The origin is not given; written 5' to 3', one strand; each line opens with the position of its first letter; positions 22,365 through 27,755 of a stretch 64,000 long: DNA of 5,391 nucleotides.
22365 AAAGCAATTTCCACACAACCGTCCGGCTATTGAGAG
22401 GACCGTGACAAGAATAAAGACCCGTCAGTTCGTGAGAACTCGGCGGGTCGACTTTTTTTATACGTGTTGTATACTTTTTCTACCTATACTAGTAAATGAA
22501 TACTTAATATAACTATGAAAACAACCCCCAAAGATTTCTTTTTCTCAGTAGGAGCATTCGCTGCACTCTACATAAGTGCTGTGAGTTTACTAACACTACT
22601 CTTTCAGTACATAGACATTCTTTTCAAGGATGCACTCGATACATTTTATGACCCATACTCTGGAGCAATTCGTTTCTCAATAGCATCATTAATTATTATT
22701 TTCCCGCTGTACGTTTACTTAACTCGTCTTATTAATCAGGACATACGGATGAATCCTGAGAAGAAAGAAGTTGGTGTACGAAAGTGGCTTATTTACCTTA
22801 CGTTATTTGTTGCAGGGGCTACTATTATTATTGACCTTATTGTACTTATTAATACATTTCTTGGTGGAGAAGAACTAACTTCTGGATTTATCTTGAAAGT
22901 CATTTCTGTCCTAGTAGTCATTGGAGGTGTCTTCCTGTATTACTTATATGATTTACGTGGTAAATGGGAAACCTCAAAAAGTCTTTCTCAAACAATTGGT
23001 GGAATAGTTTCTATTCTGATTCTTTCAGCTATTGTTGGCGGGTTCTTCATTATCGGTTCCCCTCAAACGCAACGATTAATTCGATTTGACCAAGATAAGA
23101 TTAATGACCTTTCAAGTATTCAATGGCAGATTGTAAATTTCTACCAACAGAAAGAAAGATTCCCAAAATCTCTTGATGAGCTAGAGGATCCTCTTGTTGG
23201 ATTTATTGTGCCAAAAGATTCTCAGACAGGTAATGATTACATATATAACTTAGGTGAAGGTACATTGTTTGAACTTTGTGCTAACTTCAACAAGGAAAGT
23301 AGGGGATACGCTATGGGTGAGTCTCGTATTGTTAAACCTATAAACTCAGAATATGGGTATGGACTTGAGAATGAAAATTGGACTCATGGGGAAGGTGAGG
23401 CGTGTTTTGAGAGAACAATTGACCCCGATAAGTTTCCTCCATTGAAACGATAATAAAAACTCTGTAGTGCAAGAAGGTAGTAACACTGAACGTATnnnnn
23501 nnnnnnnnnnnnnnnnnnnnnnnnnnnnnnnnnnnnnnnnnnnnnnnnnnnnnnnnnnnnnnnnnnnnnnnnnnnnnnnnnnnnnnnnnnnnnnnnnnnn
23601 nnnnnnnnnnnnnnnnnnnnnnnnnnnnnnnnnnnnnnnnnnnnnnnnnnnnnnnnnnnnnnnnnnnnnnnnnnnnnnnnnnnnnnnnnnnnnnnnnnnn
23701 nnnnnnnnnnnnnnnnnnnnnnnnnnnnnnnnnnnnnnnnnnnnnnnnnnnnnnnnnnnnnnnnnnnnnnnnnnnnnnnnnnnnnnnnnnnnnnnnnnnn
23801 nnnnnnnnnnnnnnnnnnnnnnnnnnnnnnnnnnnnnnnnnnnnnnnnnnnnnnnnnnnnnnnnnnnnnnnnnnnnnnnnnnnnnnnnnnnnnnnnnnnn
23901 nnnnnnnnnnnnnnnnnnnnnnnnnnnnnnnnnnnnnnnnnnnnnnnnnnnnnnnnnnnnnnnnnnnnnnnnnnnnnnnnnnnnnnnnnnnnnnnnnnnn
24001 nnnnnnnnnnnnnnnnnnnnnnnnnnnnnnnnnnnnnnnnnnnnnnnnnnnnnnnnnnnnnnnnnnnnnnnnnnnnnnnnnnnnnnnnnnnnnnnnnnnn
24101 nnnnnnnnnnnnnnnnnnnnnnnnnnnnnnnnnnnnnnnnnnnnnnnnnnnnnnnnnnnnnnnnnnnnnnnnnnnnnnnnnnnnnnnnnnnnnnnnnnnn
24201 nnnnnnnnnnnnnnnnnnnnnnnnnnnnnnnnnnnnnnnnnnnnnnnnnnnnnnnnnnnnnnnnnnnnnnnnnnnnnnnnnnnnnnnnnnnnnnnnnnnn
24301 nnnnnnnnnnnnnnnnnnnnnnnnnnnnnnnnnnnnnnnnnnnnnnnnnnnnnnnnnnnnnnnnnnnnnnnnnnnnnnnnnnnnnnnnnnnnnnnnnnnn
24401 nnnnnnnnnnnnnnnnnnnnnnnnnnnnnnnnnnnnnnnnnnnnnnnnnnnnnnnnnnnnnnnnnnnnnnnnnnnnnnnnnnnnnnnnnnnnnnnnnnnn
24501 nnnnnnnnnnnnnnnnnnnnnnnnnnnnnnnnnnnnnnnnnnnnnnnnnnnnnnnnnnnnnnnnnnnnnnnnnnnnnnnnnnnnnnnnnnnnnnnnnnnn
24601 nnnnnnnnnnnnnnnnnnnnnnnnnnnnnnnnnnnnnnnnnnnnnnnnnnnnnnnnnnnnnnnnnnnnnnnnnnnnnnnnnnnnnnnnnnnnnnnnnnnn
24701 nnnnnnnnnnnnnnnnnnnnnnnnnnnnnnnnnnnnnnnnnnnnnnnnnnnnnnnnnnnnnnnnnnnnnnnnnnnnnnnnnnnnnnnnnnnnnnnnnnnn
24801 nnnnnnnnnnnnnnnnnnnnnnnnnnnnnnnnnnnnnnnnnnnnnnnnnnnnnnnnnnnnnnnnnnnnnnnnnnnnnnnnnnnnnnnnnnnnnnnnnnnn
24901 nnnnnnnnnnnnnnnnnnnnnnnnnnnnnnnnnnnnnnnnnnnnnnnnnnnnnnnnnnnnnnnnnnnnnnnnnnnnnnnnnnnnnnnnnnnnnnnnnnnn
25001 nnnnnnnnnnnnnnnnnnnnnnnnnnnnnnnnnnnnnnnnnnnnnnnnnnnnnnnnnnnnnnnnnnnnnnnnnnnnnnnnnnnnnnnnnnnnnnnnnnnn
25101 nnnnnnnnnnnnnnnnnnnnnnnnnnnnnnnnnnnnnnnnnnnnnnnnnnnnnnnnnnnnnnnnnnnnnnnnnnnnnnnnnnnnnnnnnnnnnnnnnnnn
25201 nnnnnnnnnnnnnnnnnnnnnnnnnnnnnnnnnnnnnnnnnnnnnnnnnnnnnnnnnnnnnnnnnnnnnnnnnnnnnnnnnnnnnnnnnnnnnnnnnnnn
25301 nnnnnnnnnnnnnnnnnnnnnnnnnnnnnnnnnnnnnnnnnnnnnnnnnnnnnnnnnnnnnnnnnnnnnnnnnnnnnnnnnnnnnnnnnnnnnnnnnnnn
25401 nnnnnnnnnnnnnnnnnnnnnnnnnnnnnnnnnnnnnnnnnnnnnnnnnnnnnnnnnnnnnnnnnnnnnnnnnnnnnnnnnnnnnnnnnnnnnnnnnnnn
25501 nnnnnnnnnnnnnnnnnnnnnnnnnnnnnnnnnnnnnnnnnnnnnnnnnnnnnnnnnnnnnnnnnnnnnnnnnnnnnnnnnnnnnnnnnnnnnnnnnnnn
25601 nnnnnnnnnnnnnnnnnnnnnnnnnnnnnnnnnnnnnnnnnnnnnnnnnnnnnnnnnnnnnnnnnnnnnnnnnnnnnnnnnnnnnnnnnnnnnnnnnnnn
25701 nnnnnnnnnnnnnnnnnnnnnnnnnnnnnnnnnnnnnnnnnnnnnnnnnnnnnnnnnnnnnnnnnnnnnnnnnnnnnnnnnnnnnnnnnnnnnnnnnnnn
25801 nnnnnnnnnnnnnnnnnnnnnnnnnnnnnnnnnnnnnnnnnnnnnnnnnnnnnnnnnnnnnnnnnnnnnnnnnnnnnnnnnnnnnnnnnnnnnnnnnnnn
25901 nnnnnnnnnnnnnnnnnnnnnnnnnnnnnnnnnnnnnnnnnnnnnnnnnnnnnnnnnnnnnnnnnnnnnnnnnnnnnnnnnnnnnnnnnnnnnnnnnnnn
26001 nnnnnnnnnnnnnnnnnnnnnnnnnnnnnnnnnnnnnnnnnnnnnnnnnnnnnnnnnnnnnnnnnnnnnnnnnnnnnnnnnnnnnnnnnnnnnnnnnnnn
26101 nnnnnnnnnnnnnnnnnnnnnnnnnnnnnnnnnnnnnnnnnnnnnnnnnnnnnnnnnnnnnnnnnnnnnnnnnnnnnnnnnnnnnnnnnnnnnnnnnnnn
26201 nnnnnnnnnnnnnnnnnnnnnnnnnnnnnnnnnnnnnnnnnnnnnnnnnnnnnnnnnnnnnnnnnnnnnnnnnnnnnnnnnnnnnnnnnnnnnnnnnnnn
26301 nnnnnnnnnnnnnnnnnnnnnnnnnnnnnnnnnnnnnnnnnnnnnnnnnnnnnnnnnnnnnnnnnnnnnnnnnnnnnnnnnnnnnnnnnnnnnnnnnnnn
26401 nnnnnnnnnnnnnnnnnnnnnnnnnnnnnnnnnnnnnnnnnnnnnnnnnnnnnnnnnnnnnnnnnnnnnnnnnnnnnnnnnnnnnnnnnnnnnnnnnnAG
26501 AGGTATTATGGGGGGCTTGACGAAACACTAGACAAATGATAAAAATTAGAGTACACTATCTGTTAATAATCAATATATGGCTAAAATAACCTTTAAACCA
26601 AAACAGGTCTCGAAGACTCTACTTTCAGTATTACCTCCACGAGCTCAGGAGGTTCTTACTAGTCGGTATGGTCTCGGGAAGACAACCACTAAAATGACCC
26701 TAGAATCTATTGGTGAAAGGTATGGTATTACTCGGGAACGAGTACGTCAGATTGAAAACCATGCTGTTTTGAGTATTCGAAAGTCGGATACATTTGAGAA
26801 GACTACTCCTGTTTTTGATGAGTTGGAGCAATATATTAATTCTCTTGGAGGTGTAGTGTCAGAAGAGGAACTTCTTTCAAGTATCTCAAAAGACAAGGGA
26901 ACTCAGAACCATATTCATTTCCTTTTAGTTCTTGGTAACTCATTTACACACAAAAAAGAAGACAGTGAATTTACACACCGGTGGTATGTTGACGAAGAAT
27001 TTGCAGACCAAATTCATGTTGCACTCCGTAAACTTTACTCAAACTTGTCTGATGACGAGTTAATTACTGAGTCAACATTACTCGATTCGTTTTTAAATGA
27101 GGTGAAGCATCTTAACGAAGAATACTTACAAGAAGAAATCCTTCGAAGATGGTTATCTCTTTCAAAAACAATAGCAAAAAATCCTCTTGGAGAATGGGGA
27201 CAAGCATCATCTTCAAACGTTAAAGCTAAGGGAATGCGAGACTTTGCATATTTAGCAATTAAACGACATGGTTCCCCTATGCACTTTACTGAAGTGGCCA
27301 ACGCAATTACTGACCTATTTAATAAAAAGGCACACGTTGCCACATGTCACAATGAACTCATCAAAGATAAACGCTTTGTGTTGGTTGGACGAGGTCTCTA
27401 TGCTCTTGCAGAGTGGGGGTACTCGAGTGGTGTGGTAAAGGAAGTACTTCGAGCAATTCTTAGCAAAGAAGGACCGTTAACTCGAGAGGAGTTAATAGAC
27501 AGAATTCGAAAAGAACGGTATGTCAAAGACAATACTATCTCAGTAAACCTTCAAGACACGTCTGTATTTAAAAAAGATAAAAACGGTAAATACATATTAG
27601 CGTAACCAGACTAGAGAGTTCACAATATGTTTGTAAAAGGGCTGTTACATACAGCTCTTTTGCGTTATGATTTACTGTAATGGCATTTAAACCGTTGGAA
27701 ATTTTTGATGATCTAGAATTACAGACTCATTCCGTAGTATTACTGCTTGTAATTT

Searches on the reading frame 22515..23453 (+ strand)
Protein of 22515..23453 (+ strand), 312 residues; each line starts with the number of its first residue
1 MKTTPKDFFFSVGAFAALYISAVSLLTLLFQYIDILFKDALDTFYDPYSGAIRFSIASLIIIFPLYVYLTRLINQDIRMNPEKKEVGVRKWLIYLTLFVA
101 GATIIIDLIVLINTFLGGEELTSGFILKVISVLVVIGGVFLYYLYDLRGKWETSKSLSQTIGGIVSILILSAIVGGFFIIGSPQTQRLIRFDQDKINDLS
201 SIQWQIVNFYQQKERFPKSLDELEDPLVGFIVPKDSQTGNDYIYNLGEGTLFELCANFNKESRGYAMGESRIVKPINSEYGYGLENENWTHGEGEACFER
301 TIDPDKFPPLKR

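Call 55: search_protein_families(library=pfam, proteins=[window:22515-23453:+], max_evalue=0.001)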
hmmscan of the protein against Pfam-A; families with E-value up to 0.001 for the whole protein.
window:22515-23453:+ (312 aa): 1 family
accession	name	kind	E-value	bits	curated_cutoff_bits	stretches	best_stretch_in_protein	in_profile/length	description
PF18920.5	DUF5671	-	1.2e-20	74.1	28.4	1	7-136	1-130/132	Domain of unknown function (DUF5671)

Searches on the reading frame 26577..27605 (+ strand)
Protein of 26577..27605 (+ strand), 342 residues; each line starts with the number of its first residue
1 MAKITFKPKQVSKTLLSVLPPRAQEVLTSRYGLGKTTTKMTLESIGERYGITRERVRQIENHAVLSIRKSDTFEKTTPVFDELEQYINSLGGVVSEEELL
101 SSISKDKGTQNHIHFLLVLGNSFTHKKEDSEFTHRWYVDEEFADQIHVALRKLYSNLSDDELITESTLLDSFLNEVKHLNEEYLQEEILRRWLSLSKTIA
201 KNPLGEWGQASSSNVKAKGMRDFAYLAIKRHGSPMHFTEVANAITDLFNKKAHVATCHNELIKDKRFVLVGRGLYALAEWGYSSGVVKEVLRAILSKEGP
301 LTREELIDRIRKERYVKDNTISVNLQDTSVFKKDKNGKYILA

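Call 21: search_protein_families(library=pfam, proteins=[window:26577-27605:+], max_evalue=0.01)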
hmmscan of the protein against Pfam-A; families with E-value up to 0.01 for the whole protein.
window:26577-27605:+ (342 aa): 3 families
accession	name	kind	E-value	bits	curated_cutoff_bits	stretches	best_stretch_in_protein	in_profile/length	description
PF04545.22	Sigma70_r4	-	2e-15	56.5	24.1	1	15-69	1-50/50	Sigma-70, region 4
PF05066.19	HARE-HTH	-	2.6e-07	31.4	25.9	1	223-280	6-71/71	HB1, ASXL, restriction endonuclease HTH domain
PF11784.13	DUF3320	-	0.00023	21.5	25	1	285-312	10-37/50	Protein of unknown function (DUF3320)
